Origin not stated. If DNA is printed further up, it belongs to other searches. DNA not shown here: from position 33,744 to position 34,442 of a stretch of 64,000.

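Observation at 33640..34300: Low-GC two-gene cassette: a 67-aa protein translationally coupled to a DUF2335-like membrane protein, with its own conserved promoter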

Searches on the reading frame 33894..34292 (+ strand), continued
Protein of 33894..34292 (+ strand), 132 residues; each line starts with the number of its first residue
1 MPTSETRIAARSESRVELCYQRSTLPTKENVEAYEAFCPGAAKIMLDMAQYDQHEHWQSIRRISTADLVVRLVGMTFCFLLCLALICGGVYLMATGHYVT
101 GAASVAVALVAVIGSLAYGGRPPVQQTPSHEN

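Call 44: search_dna_similar(query=P0104, collection=phages, mode=protein, max_evalue=0.001, max_rows=30, rows=spread)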
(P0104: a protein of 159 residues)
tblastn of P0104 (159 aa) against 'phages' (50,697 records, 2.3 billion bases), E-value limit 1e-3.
Records with a match: 30; places in all: 30; records where one place covers at least 80% of the query: 0.
Best place of each record, by identity: <60% 30.
By first word of the organism name: Staphylococcus 7; Streptococcus 5; Leptospira 3; Acinetobacter 3; Klebsiella 2; Pseudomonas 2; Escherichia 2; Bacteriophage 2; Alteromonas 1; Lactococcus 1; and 2 more.
By host as written in the record: - 3; Homo sapiens 2; Pseudomonas aeruginosa 2; Staphylococcus haemolyticus 2; Leptospira inadai M34/99 serogroup Lyme 1; Klebsiella pneumoniae KP26 1; Alteromonas macleodii 1; Klebsiella pneumoniae BUCT711 1; and 17 more.
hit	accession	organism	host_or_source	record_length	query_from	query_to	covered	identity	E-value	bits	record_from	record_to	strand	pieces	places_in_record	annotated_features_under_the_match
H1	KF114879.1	Leptospira phage vB_LbrZ_5399-LE1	Homo sapiens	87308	30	139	69%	40.9%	5e-13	71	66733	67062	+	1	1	membrane protein, PF10097 family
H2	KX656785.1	Leptospira phage Lin_34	Leptospira inadai M34/99 serogroup Lyme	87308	30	139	69%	40.9%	5e-13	71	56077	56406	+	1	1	record has no annotation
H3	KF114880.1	Leptospira phage vB_LinZ_10-LE1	Homo sapiens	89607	30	139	69%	40.9%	5e-13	71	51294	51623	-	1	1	membrane protein, PF10097 family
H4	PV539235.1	Klebsiella phage vB_Kpn_RAH1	Klebsiella pneumoniae KP26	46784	29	133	66%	34.6%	8e-11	65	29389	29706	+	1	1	hypothetical protein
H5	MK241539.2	Alteromonas phage P24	Alteromonas macleodii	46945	28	137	69%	31.8%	5e-9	59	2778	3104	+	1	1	hypothetical protein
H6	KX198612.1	Pseudomonas phage MD8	Pseudomonas aeruginosa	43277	26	134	69%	31.9%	5e-7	54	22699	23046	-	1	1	putative membrane protein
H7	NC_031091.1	Pseudomonas phage MD8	Pseudomonas aeruginosa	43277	26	134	69%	31.9%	5e-7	54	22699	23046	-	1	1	membrane protein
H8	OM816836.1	Klebsiella phage vB_KpnP_BUCT711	Klebsiella pneumoniae BUCT711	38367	6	99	59%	34.3%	4e-9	60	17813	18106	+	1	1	DUF2335 domain-containing protein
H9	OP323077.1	Lactococcus phage D6890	Lactococcus cremoris DGCC6073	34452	7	102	60%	33.3%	4e-5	48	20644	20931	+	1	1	hypothetical protein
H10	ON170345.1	Ralstonia phage YO375_1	Ralstonia solanacearum R300, UW27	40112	16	76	38%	50.8%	2e-10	63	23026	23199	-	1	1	record has no annotation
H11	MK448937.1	Streptococcus phage Javan436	Streptococcus pseudopneumoniae IS7493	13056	30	106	48%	40.3%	4e-10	62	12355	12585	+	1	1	hypothetical protein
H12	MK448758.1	Streptococcus phage Javan433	Streptococcus pseudopneumoniae ...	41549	30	106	48%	40.3%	4e-10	62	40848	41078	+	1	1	hypothetical protein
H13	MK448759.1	Streptococcus phage Javan439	Streptococcus pseudopneumoniae SRR387783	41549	30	106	48%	40.3%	4e-10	62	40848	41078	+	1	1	hypothetical protein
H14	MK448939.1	Streptococcus phage Javan440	Streptococcus pseudopneumoniae SRR387784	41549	30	106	48%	40.3%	4e-10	62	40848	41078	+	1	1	hypothetical protein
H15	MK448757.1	Streptococcus phage Javan427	Streptococcus pseudopneumoniae 5247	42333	30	106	48%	40.3%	4e-10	62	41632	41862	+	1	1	hypothetical protein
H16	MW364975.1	Staphylococcus virus vB_SepS_E72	Staphylococcus epidermidis E72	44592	26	104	50%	38.1%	1e-6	52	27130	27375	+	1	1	membrane-associated protein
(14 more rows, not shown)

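Call 45: search_dna_similar(query=P0104, collection=plasmids, mode=protein, max_evalue=0.001, max_rows=20, rows=spread)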
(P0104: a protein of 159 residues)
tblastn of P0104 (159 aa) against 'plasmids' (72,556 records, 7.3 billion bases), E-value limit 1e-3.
Records with a match: 14; places in all: 14; records where one place covers at least 80% of the query: 0.
Best place of each record, by identity: <60% 14.
By first word of the organism name: Enterobacter 3; Leptospira 3; Escherichia 2; Rahnella 1; Pseudorhodobacter 1; Agrobacterium 1; Azospirillum 1; Rhodoplanes 1; Devosia 1.
By predicted mobility (MOB-suite, as given by PLSDB): non-mobilizable 12; mobilizable 1; conjugative 1.
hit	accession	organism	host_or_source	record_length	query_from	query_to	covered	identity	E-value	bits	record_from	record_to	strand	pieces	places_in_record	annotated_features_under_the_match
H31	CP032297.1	Rahnella aquatilis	Sakura tree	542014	30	134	66%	36.2%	2e-11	67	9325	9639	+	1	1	DUF2335 domain-containing protein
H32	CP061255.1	Escherichia coli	Homo sapiens,cell culture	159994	26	135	69%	33.6%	4e-9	61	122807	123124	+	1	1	DUF2335 domain-containing protein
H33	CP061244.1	Escherichia coli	Homo sapiens,cell culture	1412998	26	135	69%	33.6%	6e-9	61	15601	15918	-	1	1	DUF2335 domain-containing protein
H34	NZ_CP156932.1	Enterobacter kobei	Homo sapiens,urine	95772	19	101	52%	39.5%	5e-10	64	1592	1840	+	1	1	DUF2335 domain-containing protein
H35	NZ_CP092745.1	Leptospira interrogans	Homo sapiens,blood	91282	30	102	46%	42.1%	8e-9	60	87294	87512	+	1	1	DUF2335 domain-containing protein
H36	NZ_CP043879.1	Leptospira interrogans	Homo sapiens,cell culture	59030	30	102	46%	42.1%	4e-8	58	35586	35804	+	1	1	DUF2335 domain-containing protein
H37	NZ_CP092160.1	Leptospira interrogans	Homo sapiens,blood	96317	30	102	46%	42.1%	4e-8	58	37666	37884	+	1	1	DUF2335 domain-containing protein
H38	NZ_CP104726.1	Enterobacter kobei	Pure isolate,Freshwater pond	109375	30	101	45%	42.5%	4e-11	67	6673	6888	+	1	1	DUF2335 domain-containing protein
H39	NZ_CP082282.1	Enterobacter cancerogenus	Helicoverpa armigera,metagenomic ...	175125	30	105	48%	39.0%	9e-9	60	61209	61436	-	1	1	DUF2335 domain-containing protein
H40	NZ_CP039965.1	Pseudorhodobacter turbinis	single bacterial isolate,Turban shell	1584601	22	96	47%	39.2%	7e-8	57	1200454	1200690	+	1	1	record has no annotation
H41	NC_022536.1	Agrobacterium pusense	-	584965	22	97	48%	32.9%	1e-5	51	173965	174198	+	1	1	DUF2335 domain-containing protein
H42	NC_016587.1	Azospirillum lipoferum 4B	-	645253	29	105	48%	32.5%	3e-8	59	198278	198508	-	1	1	DUF2335 domain-containing protein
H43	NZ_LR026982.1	Rhodoplanes serenus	-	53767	6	63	36%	36.2%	1e-5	51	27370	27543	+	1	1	hypothetical protein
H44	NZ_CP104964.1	Devosia neptuniae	Vicia costata,cell culture,root nodule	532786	26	70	28%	40.0%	5e-5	49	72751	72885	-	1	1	none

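Call 46: get_annotated_region(hit=H7, flank=3500)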
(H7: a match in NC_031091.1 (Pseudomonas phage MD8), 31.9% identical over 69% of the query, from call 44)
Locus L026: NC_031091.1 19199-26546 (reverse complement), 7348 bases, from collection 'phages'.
description: Pseudomonas phage MD8, complete genome.
organism: Pseudomonas phage MD8 (NCBI taxid 1868596)
taxonomy: Viruses; Duplodnaviria; Heunggongvirae; Uroviricota; Caudoviricetes
host: Pseudomonas aeruginosa; source: -; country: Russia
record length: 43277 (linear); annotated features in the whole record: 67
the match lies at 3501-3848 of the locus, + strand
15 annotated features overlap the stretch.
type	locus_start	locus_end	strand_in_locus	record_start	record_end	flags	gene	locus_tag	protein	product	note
CDS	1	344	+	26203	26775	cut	-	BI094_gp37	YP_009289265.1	hypothetical protein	-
CDS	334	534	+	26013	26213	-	-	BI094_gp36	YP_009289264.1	hypothetical protein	-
CDS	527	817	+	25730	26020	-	-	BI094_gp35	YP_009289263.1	Lar-like restriction alleviation protein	-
CDS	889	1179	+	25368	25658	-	-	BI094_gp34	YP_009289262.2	hypothetical protein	-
CDS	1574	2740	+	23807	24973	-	-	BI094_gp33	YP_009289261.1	integrase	-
CDS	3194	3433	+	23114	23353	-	-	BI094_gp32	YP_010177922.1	hypothetical protein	-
CDS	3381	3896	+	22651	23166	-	-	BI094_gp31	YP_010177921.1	membrane protein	-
CDS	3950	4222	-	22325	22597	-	-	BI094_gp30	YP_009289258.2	hypothetical protein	-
CDS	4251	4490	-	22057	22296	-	-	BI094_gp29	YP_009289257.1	hypothetical protein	-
CDS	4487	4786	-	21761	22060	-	-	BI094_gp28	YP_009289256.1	tail fiber protein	-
CDS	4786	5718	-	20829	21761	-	-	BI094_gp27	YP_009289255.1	tail fiber protein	-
CDS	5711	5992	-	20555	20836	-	-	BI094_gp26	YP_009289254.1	hypothetical protein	-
CDS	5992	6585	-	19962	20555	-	-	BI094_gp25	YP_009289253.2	hypothetical protein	-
CDS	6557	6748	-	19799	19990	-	-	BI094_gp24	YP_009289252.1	hypothetical protein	-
CDS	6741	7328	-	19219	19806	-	-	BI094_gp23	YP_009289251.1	hypothetical protein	-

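Call 47: get_annotated_region(hit=H16, flank=3500)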
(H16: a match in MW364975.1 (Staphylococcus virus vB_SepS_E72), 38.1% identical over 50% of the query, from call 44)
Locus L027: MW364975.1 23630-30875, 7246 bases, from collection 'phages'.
description: Staphylococcus virus vB_SepS_E72, complete genome.
organism: Staphylococcus virus vB_SepS_E72 (NCBI taxid 2797321)
taxonomy: Viruses; Duplodnaviria; Heunggongvirae; Uroviricota; Caudoviricetes; Rockefellervirus
host: Staphylococcus epidermidis E72; source: induced prophage; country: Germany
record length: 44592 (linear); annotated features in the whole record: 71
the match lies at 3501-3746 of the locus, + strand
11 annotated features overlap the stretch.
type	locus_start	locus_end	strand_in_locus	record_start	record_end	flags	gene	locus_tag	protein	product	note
CDS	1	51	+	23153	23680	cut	-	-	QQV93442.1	hypothetical protein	gpE72_27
CDS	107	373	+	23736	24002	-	-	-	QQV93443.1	holin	gpE72_28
CDS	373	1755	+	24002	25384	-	-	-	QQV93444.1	N-acetylmuramoyl-L-alanine amidase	gpE72_29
CDS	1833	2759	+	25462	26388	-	-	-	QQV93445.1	hypothetical protein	gpE72_30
CDS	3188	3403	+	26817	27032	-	-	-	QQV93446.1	hypothetical protein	gpE72_31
CDS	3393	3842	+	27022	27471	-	-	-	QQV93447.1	membrane-associated protein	gpE72_32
CDS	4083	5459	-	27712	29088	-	-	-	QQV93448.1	integrase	gpE72_33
CDS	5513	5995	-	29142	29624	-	-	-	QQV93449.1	hypothetical protein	gpE72_34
CDS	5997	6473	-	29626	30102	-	-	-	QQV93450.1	hypothetical protein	gpE72_35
CDS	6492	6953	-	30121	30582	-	-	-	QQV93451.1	putative ImmA/IrrE family endopeptidase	gpE72_36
CDS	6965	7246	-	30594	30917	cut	-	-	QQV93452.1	putative CI-like repressor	gpE72_37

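Call 48: get_annotated_region(hit=H12, flank=3500)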
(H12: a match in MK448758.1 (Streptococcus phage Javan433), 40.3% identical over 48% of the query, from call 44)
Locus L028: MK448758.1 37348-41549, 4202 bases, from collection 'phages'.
description: Streptococcus phage Javan433, complete genome.
organism: Streptococcus phage Javan433 (NCBI taxid 2548164)
taxonomy: Viruses; Duplodnaviria; Heunggongvirae; Uroviricota; Caudoviricetes; Trabyvirinae
host: Streptococcus pseudopneumoniae CCUG_62647; source: -; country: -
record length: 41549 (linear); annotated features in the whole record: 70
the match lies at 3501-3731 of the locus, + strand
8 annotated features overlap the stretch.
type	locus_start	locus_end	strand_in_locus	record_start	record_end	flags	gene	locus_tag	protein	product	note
CDS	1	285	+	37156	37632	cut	-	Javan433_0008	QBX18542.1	hypothetical protein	-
CDS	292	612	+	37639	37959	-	-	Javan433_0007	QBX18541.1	hypothetical protein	-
CDS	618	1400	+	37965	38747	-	-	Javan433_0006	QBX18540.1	hypothetical protein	-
CDS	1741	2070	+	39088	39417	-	-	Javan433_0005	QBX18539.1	holin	-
CDS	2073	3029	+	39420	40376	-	-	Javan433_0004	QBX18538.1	cell wall-associated murein hydrolase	cell wall-associated murein hydrolase LytA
CDS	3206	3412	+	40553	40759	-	-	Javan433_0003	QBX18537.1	hypothetical protein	-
CDS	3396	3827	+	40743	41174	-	-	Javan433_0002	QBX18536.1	hypothetical protein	-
CDS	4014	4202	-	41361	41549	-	-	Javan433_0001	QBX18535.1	hypothetical protein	FIG01114416: hypothetical protein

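Call 49: get_annotated_region(hit=H8, flank=3500)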
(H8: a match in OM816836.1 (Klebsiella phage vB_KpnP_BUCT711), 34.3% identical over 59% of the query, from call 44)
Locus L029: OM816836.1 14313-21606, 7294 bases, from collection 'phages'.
description: Klebsiella phage vB_KpnP_BUCT711, complete genome.
organism: Klebsiella phage vB_KpnP_BUCT711 (NCBI taxid 3012326)
taxonomy: Viruses; Duplodnaviria; Heunggongvirae; Uroviricota; Caudoviricetes; Uetakevirus
host: Klebsiella pneumoniae BUCT711; source: hospital sewage; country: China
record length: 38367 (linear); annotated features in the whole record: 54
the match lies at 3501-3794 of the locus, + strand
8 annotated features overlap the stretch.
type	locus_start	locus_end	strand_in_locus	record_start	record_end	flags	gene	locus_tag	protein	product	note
CDS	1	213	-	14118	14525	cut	-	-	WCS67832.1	putative holin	-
CDS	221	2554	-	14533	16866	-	-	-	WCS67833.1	GDSL-type esterase/lipase family protein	-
CDS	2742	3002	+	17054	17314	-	-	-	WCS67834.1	hypothetical protein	-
CDS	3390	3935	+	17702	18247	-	-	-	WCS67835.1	DUF2335 domain-containing protein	-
CDS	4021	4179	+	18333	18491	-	-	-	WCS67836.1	transmembrane anchored protein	-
CDS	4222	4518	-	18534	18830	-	-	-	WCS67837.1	hypothetical protein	-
CDS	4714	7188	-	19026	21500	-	-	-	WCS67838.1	hypothetical protein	-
CDS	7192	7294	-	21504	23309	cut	-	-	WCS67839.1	hypothetical protein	-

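Call 57: search_protein_families(library=pfam, proteins=[L026:3381-3893:+, L027:3393-3839:+, L028:3396-3824:+], max_evalue=1)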
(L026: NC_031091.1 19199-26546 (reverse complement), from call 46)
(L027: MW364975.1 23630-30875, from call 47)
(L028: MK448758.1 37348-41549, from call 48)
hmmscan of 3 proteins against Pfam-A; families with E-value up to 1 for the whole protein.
L026:3381-3893:+ (171 aa): 5 families
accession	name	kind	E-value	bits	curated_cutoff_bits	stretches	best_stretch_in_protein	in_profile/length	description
PF10097.14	DUF2335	-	1.8e-09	37.8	25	1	50-91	1-42/50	Predicted membrane protein (DUF2335)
PF07332.16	Phage_holin_3_6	-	0.0031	18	28.4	1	103-164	42-104/116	Putative Actinobacterial Holin-X, holin superfamily III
PF01311.25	Bac_export_1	-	0.057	13.5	27.8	1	92-122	54-84/230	Bacterial export proteins, family 1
PF13886.12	TM7S3_TM198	-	0.12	12.4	29.2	1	96-148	72-126/199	TM7S3/TM198-like domain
PF11808.13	PhoR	-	0.31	11.9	27.1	1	94-130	9-45/86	Phosphate regulon sensor protein PhoR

L027:3393-3839:+ (149 aa): 4 families
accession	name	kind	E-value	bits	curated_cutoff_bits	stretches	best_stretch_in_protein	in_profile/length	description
PF10097.14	DUF2335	-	2e-10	40.8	25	1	46-86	1-41/50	Predicted membrane protein (DUF2335)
PF20990.2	DUF2207_C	-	0.008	16.4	33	1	5-137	45-180/247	Predicted membrane protein (DUF2207) C-terminal domain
PF22645.1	GKRP_SIS_N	-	0.036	14.2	27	1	61-103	58-100/113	Glucokinase regulatory protein N-terminal SIS domain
PF14015.11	DUF4231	-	0.088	13.7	24.7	1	77-148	3-68/103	Protein of unknown function (DUF4231)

L028:3396-3824:+ (143 aa): 2 families
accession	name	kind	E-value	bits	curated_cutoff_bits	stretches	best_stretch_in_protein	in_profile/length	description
PF10097.14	DUF2335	-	2.4e-12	47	25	1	41-90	1-50/50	Predicted membrane protein (DUF2335)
PF06724.16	DUF1206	-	0.028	14.9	26.2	0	82-109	38-65/70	Domain of Unknown Function (DUF1206)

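Call 61: find_related_loci(query=A4, collection=viral_contigs, flank=4000)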
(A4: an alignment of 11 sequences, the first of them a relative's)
Query A4 (159 aa) in viral_contigs; peptide patterns used: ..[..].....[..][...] (x = any residue, [..] = any of these).
168 stretches matched a pattern; 137 encode a relative of the query (tblastn E <= 1e-3); the best 80 are kept; 80 distinct loci.
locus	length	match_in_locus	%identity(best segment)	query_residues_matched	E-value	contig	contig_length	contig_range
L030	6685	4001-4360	50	8-129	1e-31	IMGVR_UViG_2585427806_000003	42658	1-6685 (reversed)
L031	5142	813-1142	46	30-139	3e-30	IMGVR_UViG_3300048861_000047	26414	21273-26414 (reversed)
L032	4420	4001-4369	46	5-129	9e-29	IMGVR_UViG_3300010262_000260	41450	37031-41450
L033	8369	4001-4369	46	5-129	1e-28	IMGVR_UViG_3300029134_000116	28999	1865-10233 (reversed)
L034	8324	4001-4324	44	30-130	4e-28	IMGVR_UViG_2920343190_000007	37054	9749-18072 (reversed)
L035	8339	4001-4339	42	19-134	7e-27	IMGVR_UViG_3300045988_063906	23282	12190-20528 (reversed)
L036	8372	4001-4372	41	17-140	1e-26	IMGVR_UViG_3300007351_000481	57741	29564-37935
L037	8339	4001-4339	41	19-134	1e-25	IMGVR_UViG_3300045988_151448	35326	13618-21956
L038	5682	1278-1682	38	6-135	2e-24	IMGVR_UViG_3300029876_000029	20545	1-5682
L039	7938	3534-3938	38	6-135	2e-24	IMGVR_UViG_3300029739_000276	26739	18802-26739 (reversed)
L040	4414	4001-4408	37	4-143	2e-24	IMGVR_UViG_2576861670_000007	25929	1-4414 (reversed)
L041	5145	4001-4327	41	26-135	2e-23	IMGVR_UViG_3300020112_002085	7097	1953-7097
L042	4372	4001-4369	39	29-149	3e-23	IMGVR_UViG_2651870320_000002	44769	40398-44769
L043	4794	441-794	39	26-132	6e-23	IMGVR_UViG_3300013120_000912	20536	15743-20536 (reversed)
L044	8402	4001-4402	35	13-150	1e-22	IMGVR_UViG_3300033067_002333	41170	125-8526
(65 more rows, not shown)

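Call 68: search_protein_families(library=padloc, proteins=[L026:3381-3893:+, L027:3393-3839:+, L028:3396-3824:+, P0104, P0092], max_evalue=0.1)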
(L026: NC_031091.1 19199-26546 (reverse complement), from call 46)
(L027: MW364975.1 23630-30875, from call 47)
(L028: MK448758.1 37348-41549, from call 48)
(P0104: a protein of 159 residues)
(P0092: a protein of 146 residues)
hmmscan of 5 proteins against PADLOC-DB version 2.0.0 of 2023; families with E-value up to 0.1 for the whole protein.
L026:3381-3893:+ (171 aa): 0 families

L027:3393-3839:+ (149 aa): 0 families

L028:3396-3824:+ (143 aa): 1 family
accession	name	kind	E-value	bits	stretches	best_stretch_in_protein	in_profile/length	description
PDLC01992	CARF_m9--CARF_TM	-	0.026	12.2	1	34-132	124-217/223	-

P0104 (159 aa): 3 families
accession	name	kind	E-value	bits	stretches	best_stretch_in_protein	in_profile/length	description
PDLC03841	LeoBC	-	3.3e-05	21.2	1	52-151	421-528/601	-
PDLC03842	LeoB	-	0.00016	18.7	1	59-157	410-515/568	-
PDLC00298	PtuA1|PtuA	-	0.012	12.7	1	100-139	25-65/423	AAA ATPase domain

P0092 (146 aa): 0 families

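Call 78: search_protein_families(library=pfam, alignment_id=A5, max_evalue=0.00001)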
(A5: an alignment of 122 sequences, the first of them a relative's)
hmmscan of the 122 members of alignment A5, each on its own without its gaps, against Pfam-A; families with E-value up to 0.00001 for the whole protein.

A. member 1, L030:2191-3213:+ (341 aa): 3 families
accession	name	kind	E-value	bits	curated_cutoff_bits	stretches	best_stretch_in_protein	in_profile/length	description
PF01520.23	Amidase_3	-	3.3e-26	92.8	27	1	49-216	2-173/174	N-acetylmuramoyl-L-alanine amidase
PF01471.23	PG_binding_1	-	9.4e-20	71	23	1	284-335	5-57/57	Putative peptidoglycan binding domain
PF09374.15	PG_binding_3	-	9.3e-08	32.6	24.6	0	284-313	3-32/76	Predicted Peptidoglycan domain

B. families by the number of members that match (of 122 scanned): 72 families (the first 25 are shown)
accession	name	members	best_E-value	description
PF00589.27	Phage_integrase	11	3.2e-33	Phage integrase family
PF03592.21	Terminase_2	4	8e-40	Terminase small subunit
PF01832.25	Glucosaminidase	4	8.5e-25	Mannosyl-glycoprotein endo-beta-N-acetylglucosaminidase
PF01510.30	Amidase_2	3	2.9e-30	N-acetylmuramoyl-L-alanine amidase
PF00717.28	Peptidase_S24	3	1.5e-24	Peptidase S24-like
PF13384.12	HTH_23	3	5.9e-07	Homeodomain-like domain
PF03237.21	Terminase_6N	2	1.3e-49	Terminase large subunit, T4likevirus-type, N-terminal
PF17289.8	Terminase_6C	2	1.7e-35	Terminase RNaseH-like domain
PF14265.11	DUF4355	2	1.8e-29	Capsid assembly scaffolding protein Gp46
PF07553.16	Lipoprotein_Ltp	2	1.7e-27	Host cell surface-exposed lipoprotein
PF00565.23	SNase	2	1.6e-26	Staphylococcal nuclease homologue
PF09669.15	Phage_pRha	2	1.8e-26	Phage regulatory protein Rha (Phage_pRha)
PF01520.23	Amidase_3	2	3.3e-26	N-acetylmuramoyl-L-alanine amidase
PF04466.19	Terminase_3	2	3.1e-20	Phage terminase large subunit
PF01471.23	PG_binding_1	2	9.4e-20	Putative peptidoglycan binding domain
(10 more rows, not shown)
